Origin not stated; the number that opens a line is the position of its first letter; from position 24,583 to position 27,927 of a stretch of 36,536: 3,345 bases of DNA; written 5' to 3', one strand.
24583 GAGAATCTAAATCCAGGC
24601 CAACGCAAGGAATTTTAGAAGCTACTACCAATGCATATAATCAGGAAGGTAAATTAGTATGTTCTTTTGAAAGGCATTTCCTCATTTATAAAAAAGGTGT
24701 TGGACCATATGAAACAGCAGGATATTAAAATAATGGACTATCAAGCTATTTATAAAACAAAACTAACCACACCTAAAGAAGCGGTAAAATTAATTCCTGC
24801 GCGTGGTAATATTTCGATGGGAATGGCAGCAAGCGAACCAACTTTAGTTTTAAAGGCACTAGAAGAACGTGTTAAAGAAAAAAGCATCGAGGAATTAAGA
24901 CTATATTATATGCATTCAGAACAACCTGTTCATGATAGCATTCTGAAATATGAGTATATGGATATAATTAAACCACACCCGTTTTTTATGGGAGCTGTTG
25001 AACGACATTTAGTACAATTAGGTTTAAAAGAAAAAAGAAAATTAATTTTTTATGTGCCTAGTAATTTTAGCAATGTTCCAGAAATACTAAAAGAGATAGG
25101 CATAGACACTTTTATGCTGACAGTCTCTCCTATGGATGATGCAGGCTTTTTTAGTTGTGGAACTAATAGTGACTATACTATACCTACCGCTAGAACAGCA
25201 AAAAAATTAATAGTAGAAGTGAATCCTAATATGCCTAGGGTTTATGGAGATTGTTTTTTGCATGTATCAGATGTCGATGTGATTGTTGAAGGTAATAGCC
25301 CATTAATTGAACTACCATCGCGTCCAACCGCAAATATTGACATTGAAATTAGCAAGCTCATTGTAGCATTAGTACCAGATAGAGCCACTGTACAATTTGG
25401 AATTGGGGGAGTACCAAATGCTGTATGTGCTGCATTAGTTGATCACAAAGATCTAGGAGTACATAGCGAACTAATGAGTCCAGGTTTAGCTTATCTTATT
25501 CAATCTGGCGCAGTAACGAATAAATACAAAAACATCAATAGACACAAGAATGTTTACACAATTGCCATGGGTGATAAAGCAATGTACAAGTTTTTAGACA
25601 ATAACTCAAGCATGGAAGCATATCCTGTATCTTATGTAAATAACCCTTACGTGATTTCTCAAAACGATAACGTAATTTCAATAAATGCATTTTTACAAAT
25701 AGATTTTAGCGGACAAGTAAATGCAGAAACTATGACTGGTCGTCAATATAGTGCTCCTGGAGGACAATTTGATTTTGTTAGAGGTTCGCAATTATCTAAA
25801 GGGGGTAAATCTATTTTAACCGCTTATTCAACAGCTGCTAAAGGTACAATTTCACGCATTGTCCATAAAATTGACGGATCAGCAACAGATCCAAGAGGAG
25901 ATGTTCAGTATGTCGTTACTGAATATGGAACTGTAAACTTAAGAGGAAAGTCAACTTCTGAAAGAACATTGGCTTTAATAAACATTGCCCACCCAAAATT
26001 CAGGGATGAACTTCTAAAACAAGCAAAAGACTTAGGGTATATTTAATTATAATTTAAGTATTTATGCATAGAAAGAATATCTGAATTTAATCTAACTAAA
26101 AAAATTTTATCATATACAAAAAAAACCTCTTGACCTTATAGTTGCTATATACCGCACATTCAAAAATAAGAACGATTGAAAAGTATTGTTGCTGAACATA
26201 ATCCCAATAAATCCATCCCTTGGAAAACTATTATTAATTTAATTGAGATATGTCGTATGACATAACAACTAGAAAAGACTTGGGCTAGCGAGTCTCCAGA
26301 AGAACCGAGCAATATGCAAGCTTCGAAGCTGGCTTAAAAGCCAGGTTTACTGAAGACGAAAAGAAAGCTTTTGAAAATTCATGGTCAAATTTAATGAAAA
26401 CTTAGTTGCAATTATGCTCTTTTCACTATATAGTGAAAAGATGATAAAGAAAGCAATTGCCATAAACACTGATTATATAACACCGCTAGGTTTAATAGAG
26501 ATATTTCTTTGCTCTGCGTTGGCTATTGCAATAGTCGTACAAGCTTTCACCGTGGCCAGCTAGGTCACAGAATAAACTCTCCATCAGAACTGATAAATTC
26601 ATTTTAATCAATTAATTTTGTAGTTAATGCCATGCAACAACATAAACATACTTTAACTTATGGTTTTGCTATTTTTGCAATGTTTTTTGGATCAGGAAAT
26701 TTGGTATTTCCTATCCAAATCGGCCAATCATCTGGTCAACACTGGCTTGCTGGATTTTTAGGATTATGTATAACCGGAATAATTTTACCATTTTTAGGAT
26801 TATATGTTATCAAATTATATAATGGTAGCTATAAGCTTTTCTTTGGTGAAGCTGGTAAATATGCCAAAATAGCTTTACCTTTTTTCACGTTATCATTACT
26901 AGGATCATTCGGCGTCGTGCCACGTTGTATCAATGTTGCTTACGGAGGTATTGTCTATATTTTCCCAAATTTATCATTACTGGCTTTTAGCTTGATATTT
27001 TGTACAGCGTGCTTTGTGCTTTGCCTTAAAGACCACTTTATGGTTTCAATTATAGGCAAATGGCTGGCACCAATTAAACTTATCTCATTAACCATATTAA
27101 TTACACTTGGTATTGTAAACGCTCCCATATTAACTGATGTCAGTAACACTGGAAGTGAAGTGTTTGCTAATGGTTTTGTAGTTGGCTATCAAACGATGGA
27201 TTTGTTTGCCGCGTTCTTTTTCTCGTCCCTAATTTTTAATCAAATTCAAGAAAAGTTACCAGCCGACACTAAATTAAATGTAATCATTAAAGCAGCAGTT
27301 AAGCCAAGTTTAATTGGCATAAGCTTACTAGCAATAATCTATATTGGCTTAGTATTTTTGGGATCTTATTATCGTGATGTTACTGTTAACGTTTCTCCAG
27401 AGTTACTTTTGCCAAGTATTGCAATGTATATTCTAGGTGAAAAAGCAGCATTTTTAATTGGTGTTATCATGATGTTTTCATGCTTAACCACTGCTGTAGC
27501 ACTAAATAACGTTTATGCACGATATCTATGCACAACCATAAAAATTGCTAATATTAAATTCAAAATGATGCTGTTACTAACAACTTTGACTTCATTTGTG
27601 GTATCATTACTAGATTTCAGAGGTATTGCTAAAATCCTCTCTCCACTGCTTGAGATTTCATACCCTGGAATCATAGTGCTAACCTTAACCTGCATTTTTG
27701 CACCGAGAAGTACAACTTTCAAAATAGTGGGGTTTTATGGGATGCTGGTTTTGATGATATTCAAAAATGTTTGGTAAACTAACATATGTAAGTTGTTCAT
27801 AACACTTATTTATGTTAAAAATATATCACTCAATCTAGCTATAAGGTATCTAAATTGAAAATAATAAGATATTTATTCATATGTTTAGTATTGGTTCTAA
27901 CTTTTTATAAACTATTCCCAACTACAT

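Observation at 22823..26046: RipC/RipB/RipA-like trio: a candidate itaconate (C5-dicarboxylate) degradation operon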

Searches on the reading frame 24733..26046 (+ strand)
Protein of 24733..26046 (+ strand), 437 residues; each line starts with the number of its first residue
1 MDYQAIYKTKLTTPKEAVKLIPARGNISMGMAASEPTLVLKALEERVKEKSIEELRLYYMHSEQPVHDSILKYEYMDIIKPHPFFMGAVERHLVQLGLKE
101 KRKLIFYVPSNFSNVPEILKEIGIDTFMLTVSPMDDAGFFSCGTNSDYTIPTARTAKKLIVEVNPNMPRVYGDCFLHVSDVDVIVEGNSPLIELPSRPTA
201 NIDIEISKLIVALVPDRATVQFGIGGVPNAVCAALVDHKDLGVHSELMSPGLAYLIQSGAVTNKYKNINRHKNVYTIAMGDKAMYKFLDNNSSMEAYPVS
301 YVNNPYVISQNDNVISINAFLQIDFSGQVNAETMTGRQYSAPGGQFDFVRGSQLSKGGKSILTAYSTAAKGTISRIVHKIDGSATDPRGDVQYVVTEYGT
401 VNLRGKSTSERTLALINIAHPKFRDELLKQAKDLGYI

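Call 3: search_protein_families(library=pfam, proteins=[window:24733-26046:+])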
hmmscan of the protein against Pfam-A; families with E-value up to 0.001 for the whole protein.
window:24733-26046:+ (437 aa): 2 families
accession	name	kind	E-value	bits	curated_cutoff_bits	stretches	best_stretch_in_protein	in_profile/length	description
PF13336.12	AcetylCoA_hyd_C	-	3.7e-60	202.7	23.7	1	280-431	1-154/154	Acetyl-CoA hydrolase/transferase C-terminal domain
PF02550.21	AcetylCoA_hydro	-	3.8e-12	47.1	24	1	3-188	1-190/198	Acetyl-CoA hydrolase/transferase N-terminal domain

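Call 4: search_protein_families(library=ncbifam, proteins=[window:24733-26046:+])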
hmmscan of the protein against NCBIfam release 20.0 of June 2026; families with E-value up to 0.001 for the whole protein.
window:24733-26046:+ (437 aa): 4 families
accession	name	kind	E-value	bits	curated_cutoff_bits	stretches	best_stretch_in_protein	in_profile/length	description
TIGR03948.1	butyr_acet_CoA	equivalog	3.8e-94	316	674.8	1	2-433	1-436/445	butyryl-CoA:acetate CoA-transferase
TIGR03458.1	YgfH_subfam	subfamily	5.7e-25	87.9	658.7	1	217-429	252-457/489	succinate CoA transferase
NF053666.1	BtrAceCoATfers1341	equivalog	3.2e-22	79.1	740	1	216-428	250-456/492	butyryl-CoA:acetate CoA transferase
NF053853.1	ScActCoATferScpC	equivalog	1.5e-19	70.1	500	1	217-429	256-461/493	succinyl-CoA:acetate CoA-transferase ScpC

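Call 7: search_solved_structures(query=window:24733-26046:+, max_evalue=1e-10)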
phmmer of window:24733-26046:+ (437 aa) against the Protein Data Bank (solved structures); distinct sequences matched with E-value up to 1e-10: 13.
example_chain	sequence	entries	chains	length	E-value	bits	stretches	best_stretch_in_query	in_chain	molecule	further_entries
4n8j_A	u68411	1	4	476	1.6e-143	481.6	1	1-434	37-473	Putative 4-hydroxybutyrate coenzyme A transferase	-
3qli_A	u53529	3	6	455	6.6e-143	479.5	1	1-434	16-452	Coenzyme A transferase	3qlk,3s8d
4n8h_A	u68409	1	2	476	2e-142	477.9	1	1-434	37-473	4-hydroxybutyrate coenzyme A transferase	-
4n8l_A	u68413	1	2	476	2e-142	477.9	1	1-434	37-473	Putative 4-hydroxybutyrate coenzyme A transferase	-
4n8k_A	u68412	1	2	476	5.3e-142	476.6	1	1-434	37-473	Putative 4-hydroxybutyrate coenzyme A transferase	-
4n8i_A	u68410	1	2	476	9.9e-142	475.7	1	1-434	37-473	4-hydroxybutyrate coenzyme A transferase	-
3eh7_A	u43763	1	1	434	3.4e-84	286.2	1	3-431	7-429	4-hydroxybutyrate CoA-transferase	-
3gk7_A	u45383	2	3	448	1.1e-81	277.9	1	1-429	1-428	4-Hydroxybutyrate CoA-transferase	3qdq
9vag_F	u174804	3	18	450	3.7e-79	269.6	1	7-435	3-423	4-hydroxybutyrate coenzyme A transferase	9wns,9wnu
3d3u_A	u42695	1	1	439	8.6e-78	265.1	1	1-429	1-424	4-hydroxybutyrate CoA-transferase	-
2oas_A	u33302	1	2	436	1.1e-75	258.1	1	16-432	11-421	4-hydroxybutyrate coenzyme A transferase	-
2nvv_A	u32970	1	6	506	1.3e-14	57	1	213-435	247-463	Acetyl-CoA hydrolase/transferase family protein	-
2g39_A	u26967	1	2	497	1.7e-11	46.8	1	219-428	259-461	Acetyl-CoA hydrolase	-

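Call 20: find_homologous_proteins(query=window:24733-26046:+)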
Query window:24733-26046:+ (437 aa): 4263 proteins with E <= 0.001 among 8000 candidates; the best 120 are listed.
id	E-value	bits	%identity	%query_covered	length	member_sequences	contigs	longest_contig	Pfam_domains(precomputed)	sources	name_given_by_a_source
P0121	4.0e-288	973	100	100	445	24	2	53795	PF13336.13,PF02550.22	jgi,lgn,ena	jgi:itaconate CoA-transferase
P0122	2.8e-218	743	74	100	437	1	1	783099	PF13336.13,PF02550.22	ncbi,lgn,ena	-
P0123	6.8e-216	735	74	100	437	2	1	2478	PF13336.13,PF02550.22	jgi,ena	jgi:itaconate CoA-transferase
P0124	8.5e-216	735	72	100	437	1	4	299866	PF13336.13,PF02550.22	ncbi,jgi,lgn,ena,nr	ncbi:MAG: 4-hydroxybutyrate CoA-transferase [Gammaproteobacteria bacterium RIFCSPHIGHO2_12_FULL_41_2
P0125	3.1e-214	729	71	100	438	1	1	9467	PF13336.13,PF02550.22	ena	-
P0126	6.8e-214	728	73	100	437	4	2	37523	PF13336.13,PF02550.22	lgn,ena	-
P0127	9.8e-214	728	73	100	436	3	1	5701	PF13336.13,PF02550.22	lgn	-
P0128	2.9e-212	723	70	100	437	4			PF13336.13,PF02550.22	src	-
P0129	4.4e-212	722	72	100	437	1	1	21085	PF13336.13,PF02550.22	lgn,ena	-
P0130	5.3e-211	719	73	100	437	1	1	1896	PF13336.13,PF02550.22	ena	-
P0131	1.9e-210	717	71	100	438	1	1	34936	PF13336.13,PF02550.22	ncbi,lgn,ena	-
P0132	8.7e-210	715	71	100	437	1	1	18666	PF13336.13,PF02550.22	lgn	-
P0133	2.4e-209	713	72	100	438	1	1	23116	PF13336.13,PF02550.22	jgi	-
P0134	2.2e-208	710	71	100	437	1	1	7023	PF13336.13,PF02550.22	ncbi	-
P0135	8.3e-208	708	70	100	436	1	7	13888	PF13336.13,PF02550.22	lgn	-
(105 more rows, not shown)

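Call 22: find_related_loci(query=A1, collection=genome_contigs, flank=5000)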
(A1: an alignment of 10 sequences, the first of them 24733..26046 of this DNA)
Query A1 (437 aa) in genome_contigs; peptide patterns used: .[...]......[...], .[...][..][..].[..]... (x = any residue, [..] = any of these).
289 stretches matched a pattern; 249 encode a relative of the query (tblastn E <= 1e-3); the best 80 are kept; 80 distinct loci.
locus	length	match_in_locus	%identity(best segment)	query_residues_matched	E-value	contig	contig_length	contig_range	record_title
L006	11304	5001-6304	85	1-432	0e+0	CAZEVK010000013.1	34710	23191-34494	MAG TPA_asm: uncultured Rickettsia sp. isolate SRP286056_co2_91 genome assembly, contig: NODE_1669_length_34710_cov_5.91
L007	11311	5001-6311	74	1-437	0e+0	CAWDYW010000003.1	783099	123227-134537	MAG: uncultured Verrucomicrobiae bacterium isolate MFD05580.bin.2.37 genome assembly, contig: contig_48276, whole genome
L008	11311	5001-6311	72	1-437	0e+0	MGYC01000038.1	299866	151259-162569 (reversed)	MAG: Gammaproteobacteria bacterium RIFCSPHIGHO2_12_FULL_41_20 rifcsphigho2_12_scaffold_80, whole genome shotgun sequence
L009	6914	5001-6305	71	1-435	0e+0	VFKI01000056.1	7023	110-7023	MAG: Gammaproteobacteria bacterium isolate Bin_66_13 c_000000870564, whole genome shotgun sequence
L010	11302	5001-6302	68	3-436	0e+0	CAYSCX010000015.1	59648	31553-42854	MAG TPA_asm: uncultured Candidatus Binatia bacterium isolate SRP119689_co1_338 genome assembly, contig: NODE_558_length_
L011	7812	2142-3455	68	1-437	0e+0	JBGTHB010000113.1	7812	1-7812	MAG: Coxiellaceae bacterium isolate JTS-RE229 k141_11249549, whole genome shotgun sequence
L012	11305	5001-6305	66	3-437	0e+0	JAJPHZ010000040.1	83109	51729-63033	MAG: Proteobacteria bacterium isolate Centralia_MAG_231 k107_28844429, whole genome shotgun sequence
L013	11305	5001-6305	65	3-437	0e+0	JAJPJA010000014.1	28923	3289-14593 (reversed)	MAG: Proteobacteria bacterium isolate Centralia_MAG_399 k107_4185529, whole genome shotgun sequence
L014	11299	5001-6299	66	3-435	0e+0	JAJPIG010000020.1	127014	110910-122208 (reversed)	MAG: Proteobacteria bacterium isolate Centralia_MAG_294 k107_31123911, whole genome shotgun sequence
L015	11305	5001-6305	66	3-437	0e+0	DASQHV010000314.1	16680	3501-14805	MAG TPA_asm: Candidatus Acidiferrales bacterium isolate SMAG_U11842 k141_951875, whole genome shotgun sequence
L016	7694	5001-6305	64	3-437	0e+0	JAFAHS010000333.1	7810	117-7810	MAG: Deltaproteobacteria bacterium isolate CP_BE_BS_27 BE_BS_k147_11089067, whole genome shotgun sequence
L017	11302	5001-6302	66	3-437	0e+0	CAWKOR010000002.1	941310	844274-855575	MAG: uncultured delta proteobacterium isolate MFD04944.bin.1.36 genome assembly, contig: contig_20355, whole genome shot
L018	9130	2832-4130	65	3-435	0e+0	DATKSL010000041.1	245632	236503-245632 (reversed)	MAG TPA_asm: Candidatus Binataceae bacterium isolate SMAG_U14053 k141_1241189, whole genome shotgun sequence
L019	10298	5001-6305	64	3-437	0e+0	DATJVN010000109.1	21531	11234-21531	MAG TPA_asm: Bryobacteraceae bacterium isolate SMAG_U15074 k141_533854, whole genome shotgun sequence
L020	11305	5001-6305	65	3-437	0e+0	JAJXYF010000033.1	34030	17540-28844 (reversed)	MAG: Deltaproteobacteria bacterium isolate BP6.bin67 NODE_1725_length_34030_cov_4.595729, whole genome shotgun sequence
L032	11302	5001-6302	65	3-437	0e+0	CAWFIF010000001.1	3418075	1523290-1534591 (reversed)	MAG: uncultured delta proteobacterium isolate MFD02248.bin.1.46 genome assembly, contig: contig_107, whole genome shotgu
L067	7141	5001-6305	62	1-434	0e+0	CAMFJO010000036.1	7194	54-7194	MAG: uncultured Legionellales bacterium isolate SRR12456166_bin.12_metaWRAP_v1.3_MAG genome assembly, contig: ERZ1228997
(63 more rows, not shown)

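Call 27: search_protein_families(library=pfam, proteins=[L032:6292-6735:+, L032:6732-7223:+, L032:7256-7840:+, L032:4263-4856:-, L067:3958-4830:+, L067:6375-7139:+, L032:2522-4171:-, L032:7890-9140:-], max_evalue=0.001)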
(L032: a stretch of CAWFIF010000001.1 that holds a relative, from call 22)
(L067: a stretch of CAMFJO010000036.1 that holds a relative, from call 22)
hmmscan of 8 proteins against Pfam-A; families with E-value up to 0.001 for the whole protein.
L032:6292-6735:+ (147 aa): 0 families

L032:6732-7223:+ (163 aa): 1 family
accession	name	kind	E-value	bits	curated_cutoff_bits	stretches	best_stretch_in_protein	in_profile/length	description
PF01814.28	Hemerythrin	-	4e-07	31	25.3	1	55-157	31-127/127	Hemerythrin HHE cation binding domain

L032:7256-7840:+ (194 aa): 4 families
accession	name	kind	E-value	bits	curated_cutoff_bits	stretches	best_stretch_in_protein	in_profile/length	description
PF12728.13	HTH_17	-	7e-15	55.5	27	1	9-55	2-48/51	Helix-turn-helix domain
PF00376.29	MerR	-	0.00023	21.4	28.2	1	10-35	1-26/38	MerR family regulatory protein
PF13384.12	HTH_23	-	0.00033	20.8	24.6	0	8-31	17-40/50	Homeodomain-like domain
PF13518.12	HTH_28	-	0.00062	20.2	25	0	3-31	7-35/52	Helix-turn-helix domain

L032:4263-4856:- (197 aa): 0 families

L067:3958-4830:+ (290 aa): 0 families

L067:6375-7139:+ (255 aa): 4 families
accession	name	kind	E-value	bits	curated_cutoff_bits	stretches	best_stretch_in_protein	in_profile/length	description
PF16576.10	HlyD_D23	-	2.8e-21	76.2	30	1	68-254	3-186/214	Barrel-sandwich domain of CusB or HlyD membrane-fusion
PF13437.12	HlyD_3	-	4.1e-13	50.4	22.2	1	179-254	2-78/106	HlyD family secretion protein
PF00364.28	Biotin_lipoyl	-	7e-07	29.4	22.1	0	84-113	44-73/73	Biotin-requiring enzyme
PF13533.13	Biotin_lipoyl_2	-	1.9e-06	28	29.8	1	85-114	3-32/32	Biotin-lipoyl like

L032:2522-4171:- (549 aa): 1 family
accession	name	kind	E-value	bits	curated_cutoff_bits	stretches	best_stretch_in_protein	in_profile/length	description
PF00118.29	Cpn60_TCP1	-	1.5e-72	245.4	34.3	1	34-533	1-486/490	TCP-1/cpn60 chaperonin family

L032:7890-9140:- (416 aa): 1 family
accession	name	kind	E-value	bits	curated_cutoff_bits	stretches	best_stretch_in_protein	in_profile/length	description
PF01053.26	Cys_Met_Meta_PP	-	6.8e-95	318.3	27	1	16-413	2-380/381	Cys/Met metabolism PLP-dependent enzyme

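Call 58: search_solved_structures(query=window:24733-26046:+, max_evalue=1e-100, show_alignments=2)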
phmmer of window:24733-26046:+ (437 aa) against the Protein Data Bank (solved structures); distinct sequences matched with E-value up to 1e-100: 6.
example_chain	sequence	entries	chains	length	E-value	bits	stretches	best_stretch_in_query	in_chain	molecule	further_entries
4n8j_A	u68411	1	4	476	1.6e-143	481.6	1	1-434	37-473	Putative 4-hydroxybutyrate coenzyme A transferase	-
3qli_A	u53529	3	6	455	6.6e-143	479.5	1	1-434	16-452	Coenzyme A transferase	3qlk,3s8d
4n8h_A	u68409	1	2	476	2e-142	477.9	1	1-434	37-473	4-hydroxybutyrate coenzyme A transferase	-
4n8l_A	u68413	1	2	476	2e-142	477.9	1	1-434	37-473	Putative 4-hydroxybutyrate coenzyme A transferase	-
4n8k_A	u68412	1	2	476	5.3e-142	476.6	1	1-434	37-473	Putative 4-hydroxybutyrate coenzyme A transferase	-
4n8i_A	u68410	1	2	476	9.9e-142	475.7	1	1-434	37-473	4-hydroxybutyrate coenzyme A transferase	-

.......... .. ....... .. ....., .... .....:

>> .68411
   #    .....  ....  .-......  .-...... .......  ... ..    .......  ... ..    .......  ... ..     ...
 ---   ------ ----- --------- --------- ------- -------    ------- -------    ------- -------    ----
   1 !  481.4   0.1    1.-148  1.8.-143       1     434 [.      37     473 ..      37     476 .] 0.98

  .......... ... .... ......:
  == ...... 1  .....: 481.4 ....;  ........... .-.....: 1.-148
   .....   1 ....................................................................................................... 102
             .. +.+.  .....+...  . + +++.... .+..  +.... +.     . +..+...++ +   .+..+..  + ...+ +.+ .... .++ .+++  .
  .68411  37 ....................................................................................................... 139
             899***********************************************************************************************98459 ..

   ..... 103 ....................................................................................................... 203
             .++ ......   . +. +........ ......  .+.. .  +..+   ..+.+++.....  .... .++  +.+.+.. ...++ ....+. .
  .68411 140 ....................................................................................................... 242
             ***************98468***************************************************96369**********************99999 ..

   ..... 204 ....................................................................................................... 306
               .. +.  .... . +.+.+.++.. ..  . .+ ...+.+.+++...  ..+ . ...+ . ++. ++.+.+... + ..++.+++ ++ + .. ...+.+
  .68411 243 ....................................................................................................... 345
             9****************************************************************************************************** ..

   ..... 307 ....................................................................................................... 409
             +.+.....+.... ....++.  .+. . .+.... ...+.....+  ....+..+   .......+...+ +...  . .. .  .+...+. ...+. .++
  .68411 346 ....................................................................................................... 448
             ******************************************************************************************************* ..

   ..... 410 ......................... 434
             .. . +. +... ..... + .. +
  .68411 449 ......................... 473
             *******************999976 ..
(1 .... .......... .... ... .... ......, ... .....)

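Call 62: search_protein_families(library=pfam, proteins=[L006:194-1000:+, L006:1607-2872:+, L006:6869-7531:+, L006:8096-9859:-, L006:10139-10906:+], max_evalue=0.01)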
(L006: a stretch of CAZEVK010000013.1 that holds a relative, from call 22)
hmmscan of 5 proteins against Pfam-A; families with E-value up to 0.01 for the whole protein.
L006:194-1000:+ (268 aa): 2 families
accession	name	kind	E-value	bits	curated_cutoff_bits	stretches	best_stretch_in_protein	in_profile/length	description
PF17773.7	UPF0176_N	-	1.9e-25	89.5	26.2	1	12-102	2-92/92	UPF0176 acylphosphatase like domain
PF00581.25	Rhodanese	-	3.3e-10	40.7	22.2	1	122-216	3-101/102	Rhodanese-like domain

L006:1607-2872:+ (421 aa): 2 families
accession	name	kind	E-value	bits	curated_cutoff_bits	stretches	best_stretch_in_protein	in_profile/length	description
PF00012.26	HSP70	-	3.6e-24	85.4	20.6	2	9-228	2-229/599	Hsp70 protein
PF06723.19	MreB_Mbl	-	3.4e-10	39.7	27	1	143-206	109-172/327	MreB/Mbl protein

L006:6869-7531:+ (220 aa): 0 families

L006:8096-9859:- (587 aa): 1 family
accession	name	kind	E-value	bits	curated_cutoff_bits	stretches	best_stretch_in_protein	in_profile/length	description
PF00722.28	Glyco_hydro_16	-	0.00084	19.3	22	1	229-249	109-129/175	Glycosyl hydrolases family 16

L006:10139-10906:+ (255 aa): 1 family
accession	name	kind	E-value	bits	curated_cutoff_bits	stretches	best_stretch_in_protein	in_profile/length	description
PF04402.19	SIMPL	-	4.3e-15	56.9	25.2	1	46-218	1-162/205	Protein of unknown function (DUF541)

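Call 69: search_protein_families(library=pfam, proteins=[L008:51-2924:+, L008:6307-7968:+, L008:7993-11031:-, L009:18-983:+, L009:1341-2741:+, L011:3998-4651:-, L011:4672-5871:-, L011:5973-7307:-], max_evalue=0.0001)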
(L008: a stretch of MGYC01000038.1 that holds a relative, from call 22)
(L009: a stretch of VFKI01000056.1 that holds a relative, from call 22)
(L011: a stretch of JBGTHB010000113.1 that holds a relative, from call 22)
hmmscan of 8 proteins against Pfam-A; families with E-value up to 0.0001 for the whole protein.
L008:51-2924:+ (957 aa): 0 families

L008:6307-7968:+ (553 aa): 3 families
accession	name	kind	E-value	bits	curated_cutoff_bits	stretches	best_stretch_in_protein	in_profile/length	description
PF02776.23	TPP_enzyme_N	-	2e-29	102.2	26.8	1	6-109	2-106/119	Thiamine pyrophosphate enzyme, N-terminal TPP binding domain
PF02775.26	TPP_enzyme_C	-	1.4e-20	74.1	21.9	1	389-517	9-143/151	Thiamine pyrophosphate enzyme, C-terminal TPP binding domain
PF00205.28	TPP_enzyme_M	-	2.1e-19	70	30.4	1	205-317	7-119/137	Thiamine pyrophosphate enzyme, central domain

L008:7993-11031:- (1012 aa): 1 family
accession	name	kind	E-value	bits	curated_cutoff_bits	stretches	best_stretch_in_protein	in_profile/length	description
PF00873.25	ACR_tran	-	5.8e-267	888.8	28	1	4-1004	2-1020/1021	AcrB/AcrD/AcrF family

L009:18-983:+ (321 aa): 2 families
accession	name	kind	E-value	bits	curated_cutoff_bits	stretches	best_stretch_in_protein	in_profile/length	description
PF00534.26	Glycos_transf_1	-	7.8e-11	42.2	26.4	1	45-127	77-159/172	Glycosyl transferases group 1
PF13692.12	Glyco_trans_1_4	-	5.1e-09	37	27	1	44-126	62-142/142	Glycosyl transferases group 1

L009:1341-2741:+ (466 aa): 1 family
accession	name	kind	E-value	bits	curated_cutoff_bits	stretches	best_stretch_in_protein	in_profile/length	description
PF13231.12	PMT_2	-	6.7e-29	101.6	26.1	1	49-209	2-160/160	Dolichyl-phosphate-mannose-protein mannosyltransferase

L011:3998-4651:- (217 aa): 1 family
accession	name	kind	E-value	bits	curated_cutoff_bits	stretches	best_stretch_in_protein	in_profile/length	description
PF01966.28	HD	-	3.1e-12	47.3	22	1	29-128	4-115/116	HD domain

L011:4672-5871:- (399 aa): 2 families
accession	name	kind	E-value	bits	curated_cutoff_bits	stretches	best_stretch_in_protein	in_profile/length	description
PF00670.27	AdoHcyase_NAD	-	5.1e-14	53.1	27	1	178-319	13-157/162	S-adenosyl-L-homocysteine hydrolase, NAD binding domain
PF02826.25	2-Hacid_dh_C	-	9.9e-06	25.5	25.1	1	181-275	29-128/178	D-isomer specific 2-hydroxyacid dehydrogenase, NAD binding domain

L011:5973-7307:- (444 aa): 0 families

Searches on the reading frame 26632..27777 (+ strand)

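Call 3: search_protein_families(library=pfam, proteins=[window:26632-27777:+])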
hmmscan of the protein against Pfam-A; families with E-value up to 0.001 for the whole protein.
window:26632-27777:+ (381 aa): 1 family
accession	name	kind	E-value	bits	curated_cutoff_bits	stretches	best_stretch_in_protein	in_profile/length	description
PF05525.19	Branch_AA_trans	-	2.2e-59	202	22.3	1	4-376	2-378/429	Branched-chain amino acid transport protein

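Call 4: search_protein_families(library=ncbifam, proteins=[window:26632-27777:+])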
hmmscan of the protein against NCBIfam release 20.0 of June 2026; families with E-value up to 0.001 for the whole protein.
window:26632-27777:+ (381 aa): 2 families
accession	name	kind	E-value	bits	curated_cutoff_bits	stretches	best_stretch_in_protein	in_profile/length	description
TIGR00796.1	livcs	equivalog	1.2e-59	202.4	243.4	1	11-359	1-353/405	branched-chain amino acid transport system II carrier protein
NF011962.0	PRK15433.1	equivalog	4.9e-27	95.1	790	1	6-353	9-357/439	branched-chain amino acid transporter carrier protein BrnQ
